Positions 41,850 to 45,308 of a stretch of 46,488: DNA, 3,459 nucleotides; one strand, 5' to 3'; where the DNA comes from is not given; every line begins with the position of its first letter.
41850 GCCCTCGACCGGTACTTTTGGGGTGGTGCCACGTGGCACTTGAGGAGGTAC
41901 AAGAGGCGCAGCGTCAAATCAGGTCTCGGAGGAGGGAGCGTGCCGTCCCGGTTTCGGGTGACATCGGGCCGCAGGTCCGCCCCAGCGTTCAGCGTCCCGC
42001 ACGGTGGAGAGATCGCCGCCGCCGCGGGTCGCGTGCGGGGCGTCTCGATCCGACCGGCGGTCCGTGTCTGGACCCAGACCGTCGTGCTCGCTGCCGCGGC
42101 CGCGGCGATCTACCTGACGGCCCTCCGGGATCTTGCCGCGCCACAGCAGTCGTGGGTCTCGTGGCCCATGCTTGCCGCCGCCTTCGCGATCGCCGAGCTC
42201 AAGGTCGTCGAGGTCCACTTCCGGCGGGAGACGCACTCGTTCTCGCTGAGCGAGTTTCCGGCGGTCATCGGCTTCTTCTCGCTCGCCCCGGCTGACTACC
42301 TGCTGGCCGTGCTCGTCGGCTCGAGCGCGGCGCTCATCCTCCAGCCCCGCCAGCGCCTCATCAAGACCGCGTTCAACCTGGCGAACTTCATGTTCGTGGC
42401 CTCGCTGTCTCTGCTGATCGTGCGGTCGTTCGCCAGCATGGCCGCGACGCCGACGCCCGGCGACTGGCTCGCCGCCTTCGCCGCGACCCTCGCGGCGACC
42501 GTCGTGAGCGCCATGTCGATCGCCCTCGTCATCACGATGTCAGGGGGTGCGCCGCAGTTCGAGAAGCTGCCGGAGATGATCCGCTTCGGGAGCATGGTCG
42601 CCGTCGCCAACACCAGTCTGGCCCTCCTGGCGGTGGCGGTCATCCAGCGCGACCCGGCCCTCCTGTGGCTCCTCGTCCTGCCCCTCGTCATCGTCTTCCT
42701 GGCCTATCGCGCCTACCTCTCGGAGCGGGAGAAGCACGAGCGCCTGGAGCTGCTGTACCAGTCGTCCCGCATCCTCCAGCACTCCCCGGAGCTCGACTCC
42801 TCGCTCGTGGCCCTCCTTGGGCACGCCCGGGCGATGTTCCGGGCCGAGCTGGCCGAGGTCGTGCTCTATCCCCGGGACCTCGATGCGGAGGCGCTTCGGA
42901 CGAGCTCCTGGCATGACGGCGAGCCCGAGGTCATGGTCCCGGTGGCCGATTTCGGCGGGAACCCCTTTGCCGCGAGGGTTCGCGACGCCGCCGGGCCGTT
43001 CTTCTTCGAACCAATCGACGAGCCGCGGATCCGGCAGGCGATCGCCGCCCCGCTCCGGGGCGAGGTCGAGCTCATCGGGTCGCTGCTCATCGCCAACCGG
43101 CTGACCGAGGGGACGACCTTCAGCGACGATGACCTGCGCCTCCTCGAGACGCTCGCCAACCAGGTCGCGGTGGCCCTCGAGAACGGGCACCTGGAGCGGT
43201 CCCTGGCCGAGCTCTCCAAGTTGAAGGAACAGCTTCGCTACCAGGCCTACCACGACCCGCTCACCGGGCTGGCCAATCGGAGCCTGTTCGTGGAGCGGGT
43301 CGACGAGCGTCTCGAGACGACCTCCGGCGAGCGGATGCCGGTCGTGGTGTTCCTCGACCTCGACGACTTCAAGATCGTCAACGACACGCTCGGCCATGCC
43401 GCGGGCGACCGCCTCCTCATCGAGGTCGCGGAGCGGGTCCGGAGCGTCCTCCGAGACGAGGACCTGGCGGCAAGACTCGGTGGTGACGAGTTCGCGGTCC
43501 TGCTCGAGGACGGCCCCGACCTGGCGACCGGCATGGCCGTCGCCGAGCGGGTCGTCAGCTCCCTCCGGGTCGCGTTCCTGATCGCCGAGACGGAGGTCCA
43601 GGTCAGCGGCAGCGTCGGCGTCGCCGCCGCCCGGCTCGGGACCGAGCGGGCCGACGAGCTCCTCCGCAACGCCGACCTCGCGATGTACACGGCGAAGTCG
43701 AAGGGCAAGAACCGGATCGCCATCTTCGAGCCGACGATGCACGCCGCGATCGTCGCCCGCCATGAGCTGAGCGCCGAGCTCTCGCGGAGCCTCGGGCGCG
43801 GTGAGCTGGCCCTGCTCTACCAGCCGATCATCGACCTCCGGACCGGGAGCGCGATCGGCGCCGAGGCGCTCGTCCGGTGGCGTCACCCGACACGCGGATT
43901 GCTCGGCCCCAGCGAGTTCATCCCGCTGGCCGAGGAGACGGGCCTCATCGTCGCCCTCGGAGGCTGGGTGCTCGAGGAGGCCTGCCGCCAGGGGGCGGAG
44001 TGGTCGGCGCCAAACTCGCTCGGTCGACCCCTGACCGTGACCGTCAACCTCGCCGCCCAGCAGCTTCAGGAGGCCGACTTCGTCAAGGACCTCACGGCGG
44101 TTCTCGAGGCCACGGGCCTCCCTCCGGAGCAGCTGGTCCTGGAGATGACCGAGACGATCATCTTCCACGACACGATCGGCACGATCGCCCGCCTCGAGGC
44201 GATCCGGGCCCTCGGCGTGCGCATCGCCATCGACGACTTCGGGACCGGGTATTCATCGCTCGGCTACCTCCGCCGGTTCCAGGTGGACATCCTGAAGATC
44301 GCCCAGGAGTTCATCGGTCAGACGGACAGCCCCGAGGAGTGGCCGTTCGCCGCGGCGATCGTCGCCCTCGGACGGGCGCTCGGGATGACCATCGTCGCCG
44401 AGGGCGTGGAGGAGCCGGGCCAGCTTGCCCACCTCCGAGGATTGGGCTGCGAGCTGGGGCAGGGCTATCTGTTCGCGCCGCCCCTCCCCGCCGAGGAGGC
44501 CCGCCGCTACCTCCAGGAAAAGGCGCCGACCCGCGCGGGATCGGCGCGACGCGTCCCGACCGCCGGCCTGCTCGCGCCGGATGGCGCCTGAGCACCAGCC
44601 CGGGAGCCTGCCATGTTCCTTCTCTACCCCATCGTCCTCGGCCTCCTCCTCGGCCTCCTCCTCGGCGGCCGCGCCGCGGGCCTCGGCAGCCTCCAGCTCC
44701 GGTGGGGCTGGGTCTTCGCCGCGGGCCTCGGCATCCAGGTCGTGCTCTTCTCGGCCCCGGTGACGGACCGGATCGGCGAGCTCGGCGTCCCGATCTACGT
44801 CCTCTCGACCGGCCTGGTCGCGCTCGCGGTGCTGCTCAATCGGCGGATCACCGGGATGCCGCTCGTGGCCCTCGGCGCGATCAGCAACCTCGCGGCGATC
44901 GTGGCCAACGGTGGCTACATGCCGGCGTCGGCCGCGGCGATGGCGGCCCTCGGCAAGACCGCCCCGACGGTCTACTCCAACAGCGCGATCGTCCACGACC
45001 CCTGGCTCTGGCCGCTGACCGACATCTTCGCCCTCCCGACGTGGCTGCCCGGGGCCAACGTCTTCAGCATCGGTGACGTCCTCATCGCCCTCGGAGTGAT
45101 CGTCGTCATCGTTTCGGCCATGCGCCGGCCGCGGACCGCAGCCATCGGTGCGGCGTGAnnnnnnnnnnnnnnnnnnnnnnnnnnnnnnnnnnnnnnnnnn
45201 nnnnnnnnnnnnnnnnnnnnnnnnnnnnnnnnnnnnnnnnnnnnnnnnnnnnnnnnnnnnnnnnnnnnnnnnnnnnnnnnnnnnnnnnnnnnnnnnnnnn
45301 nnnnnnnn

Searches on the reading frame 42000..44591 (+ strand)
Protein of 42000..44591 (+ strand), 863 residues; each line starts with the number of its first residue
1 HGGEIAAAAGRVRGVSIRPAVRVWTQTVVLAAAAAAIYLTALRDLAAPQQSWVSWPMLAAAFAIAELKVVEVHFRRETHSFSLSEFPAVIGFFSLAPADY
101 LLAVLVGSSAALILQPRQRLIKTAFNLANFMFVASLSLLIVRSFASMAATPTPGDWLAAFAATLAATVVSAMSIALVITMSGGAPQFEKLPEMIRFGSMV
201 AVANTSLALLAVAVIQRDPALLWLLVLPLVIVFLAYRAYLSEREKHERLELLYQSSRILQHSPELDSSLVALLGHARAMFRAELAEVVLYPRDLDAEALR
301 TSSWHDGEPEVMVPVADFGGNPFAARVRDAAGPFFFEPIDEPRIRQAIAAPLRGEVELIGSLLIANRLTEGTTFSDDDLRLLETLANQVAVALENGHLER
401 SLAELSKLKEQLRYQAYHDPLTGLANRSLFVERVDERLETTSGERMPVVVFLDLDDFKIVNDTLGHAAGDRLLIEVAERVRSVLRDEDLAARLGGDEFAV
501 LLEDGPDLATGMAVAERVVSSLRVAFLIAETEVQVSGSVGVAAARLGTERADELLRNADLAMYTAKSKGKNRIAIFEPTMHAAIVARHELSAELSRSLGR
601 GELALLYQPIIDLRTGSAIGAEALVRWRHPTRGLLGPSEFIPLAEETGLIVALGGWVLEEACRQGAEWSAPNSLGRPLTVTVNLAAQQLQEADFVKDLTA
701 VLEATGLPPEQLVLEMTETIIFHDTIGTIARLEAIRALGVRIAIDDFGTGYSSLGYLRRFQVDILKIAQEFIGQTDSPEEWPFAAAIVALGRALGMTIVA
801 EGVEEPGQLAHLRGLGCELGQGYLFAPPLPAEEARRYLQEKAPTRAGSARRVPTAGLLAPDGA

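Call 8: search_protein_families(library=pfam, proteins=[window:42000-44591:+], max_evalue=0.1)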
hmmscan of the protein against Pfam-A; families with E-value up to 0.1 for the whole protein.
window:42000-44591:+ (863 aa): 5 families
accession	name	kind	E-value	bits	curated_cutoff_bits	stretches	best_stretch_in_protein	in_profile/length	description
PF00563.25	EAL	-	4e-69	233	31.3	1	593-828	3-236/236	EAL domain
PF00990.26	GGDEF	-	6e-44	150.1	23.8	1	416-572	1-161/161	Diguanylate cyclase, GGDEF domain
PF13492.12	GAF_3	-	2.6e-08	34.8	27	1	272-395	9-129/129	GAF domain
PF01590.32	GAF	-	8e-08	33.3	22.4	1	328-393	68-133/133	GAF domain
PF13185.12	GAF_2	-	8.9e-07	29.6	28.6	1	338-394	82-136/136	GAF domain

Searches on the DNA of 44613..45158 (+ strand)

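Call 32: search_rna_families(sources=[L033, L002, L003, L038, L049, L057, L064, L075, L079, L074, L078, L028, L030, L035], threshold=gathering)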
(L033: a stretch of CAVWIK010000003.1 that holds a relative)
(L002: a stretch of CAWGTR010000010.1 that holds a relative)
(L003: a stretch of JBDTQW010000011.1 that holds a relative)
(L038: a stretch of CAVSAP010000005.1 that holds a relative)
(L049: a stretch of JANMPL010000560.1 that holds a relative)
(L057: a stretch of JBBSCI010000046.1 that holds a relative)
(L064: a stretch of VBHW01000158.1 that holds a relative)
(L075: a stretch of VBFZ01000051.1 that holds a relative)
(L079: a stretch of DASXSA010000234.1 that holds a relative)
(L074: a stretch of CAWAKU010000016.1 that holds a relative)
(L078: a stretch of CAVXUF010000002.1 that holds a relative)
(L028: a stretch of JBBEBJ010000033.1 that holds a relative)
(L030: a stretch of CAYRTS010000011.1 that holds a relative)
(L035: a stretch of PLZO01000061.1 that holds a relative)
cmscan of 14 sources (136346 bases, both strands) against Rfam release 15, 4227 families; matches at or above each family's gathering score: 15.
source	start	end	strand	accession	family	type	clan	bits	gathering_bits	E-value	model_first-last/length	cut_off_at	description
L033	5652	5728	+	RF03167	c-di-GMP-I-GGC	Cis-reg; riboswitch;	CL00126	64.8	59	1e-12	1-80/80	no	c-di-GMP-I-GGC riboswitch aptamer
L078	6285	6362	+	RF03167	c-di-GMP-I-GGC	Cis-reg; riboswitch;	CL00126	64.2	59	1.6e-12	1-80/80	no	c-di-GMP-I-GGC riboswitch aptamer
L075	3376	3461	-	RF03167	c-di-GMP-I-GGC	Cis-reg; riboswitch;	CL00126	63.8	59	2.1e-12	1-80/80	no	c-di-GMP-I-GGC riboswitch aptamer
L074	5672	5751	+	RF03167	c-di-GMP-I-GGC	Cis-reg; riboswitch;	CL00126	63.8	59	2e-12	1-80/80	no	c-di-GMP-I-GGC riboswitch aptamer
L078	5698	5775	+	RF03167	c-di-GMP-I-GGC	Cis-reg; riboswitch;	CL00126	63.6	59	2.3e-12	1-80/80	no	c-di-GMP-I-GGC riboswitch aptamer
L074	6160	6239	+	RF03167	c-di-GMP-I-GGC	Cis-reg; riboswitch;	CL00126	63.2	59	3.1e-12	1-80/80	no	c-di-GMP-I-GGC riboswitch aptamer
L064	4297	4383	+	RF03167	c-di-GMP-I-GGC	Cis-reg; riboswitch;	CL00126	62.8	59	3.9e-12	1-80/80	no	c-di-GMP-I-GGC riboswitch aptamer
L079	3376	3461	-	RF03167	c-di-GMP-I-GGC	Cis-reg; riboswitch;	CL00126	61.7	59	8.3e-12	1-80/80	no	c-di-GMP-I-GGC riboswitch aptamer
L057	6625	6712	+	RF03167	c-di-GMP-I-GGC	Cis-reg; riboswitch;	CL00126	60.7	59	1.6e-11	1-80/80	no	c-di-GMP-I-GGC riboswitch aptamer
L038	6797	6884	+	RF01051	c-di-GMP-I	Cis-reg; riboswitch;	CL00126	58.8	35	1.3e-08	1-87/87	no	c-di-GMP-I riboswitch aptamer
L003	5718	5799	+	RF01051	c-di-GMP-I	Cis-reg; riboswitch;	CL00126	58.2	35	1.9e-08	1-87/87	no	c-di-GMP-I riboswitch aptamer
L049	1165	1251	+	RF01051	c-di-GMP-I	Cis-reg; riboswitch;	CL00126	53.3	35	2.9e-07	1-87/87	no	c-di-GMP-I riboswitch aptamer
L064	3118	3214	+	RF01051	c-di-GMP-I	Cis-reg; riboswitch;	CL00126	46.2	35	1.6e-05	1-87/87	no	c-di-GMP-I riboswitch aptamer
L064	3670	3763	+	RF01051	c-di-GMP-I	Cis-reg; riboswitch;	CL00126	45.8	35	1.9e-05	1-87/87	no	c-di-GMP-I riboswitch aptamer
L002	5677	5758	+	RF01051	c-di-GMP-I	Cis-reg; riboswitch;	CL00126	44.9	35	3.3e-05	1-87/87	no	c-di-GMP-I riboswitch aptamer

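Call 34: search_rna_families(source=L003, start=5600, end=5900, threshold=gathering, show_alignments=1)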
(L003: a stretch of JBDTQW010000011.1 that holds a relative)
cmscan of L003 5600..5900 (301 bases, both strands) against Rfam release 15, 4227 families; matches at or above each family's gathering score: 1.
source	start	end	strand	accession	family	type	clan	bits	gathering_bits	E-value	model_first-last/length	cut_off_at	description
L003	5718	5799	+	RF01051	c-di-GMP-I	Cis-reg; riboswitch;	CL00126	58.2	35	4.1e-11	1-87/87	no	c-di-GMP-I riboswitch aptamer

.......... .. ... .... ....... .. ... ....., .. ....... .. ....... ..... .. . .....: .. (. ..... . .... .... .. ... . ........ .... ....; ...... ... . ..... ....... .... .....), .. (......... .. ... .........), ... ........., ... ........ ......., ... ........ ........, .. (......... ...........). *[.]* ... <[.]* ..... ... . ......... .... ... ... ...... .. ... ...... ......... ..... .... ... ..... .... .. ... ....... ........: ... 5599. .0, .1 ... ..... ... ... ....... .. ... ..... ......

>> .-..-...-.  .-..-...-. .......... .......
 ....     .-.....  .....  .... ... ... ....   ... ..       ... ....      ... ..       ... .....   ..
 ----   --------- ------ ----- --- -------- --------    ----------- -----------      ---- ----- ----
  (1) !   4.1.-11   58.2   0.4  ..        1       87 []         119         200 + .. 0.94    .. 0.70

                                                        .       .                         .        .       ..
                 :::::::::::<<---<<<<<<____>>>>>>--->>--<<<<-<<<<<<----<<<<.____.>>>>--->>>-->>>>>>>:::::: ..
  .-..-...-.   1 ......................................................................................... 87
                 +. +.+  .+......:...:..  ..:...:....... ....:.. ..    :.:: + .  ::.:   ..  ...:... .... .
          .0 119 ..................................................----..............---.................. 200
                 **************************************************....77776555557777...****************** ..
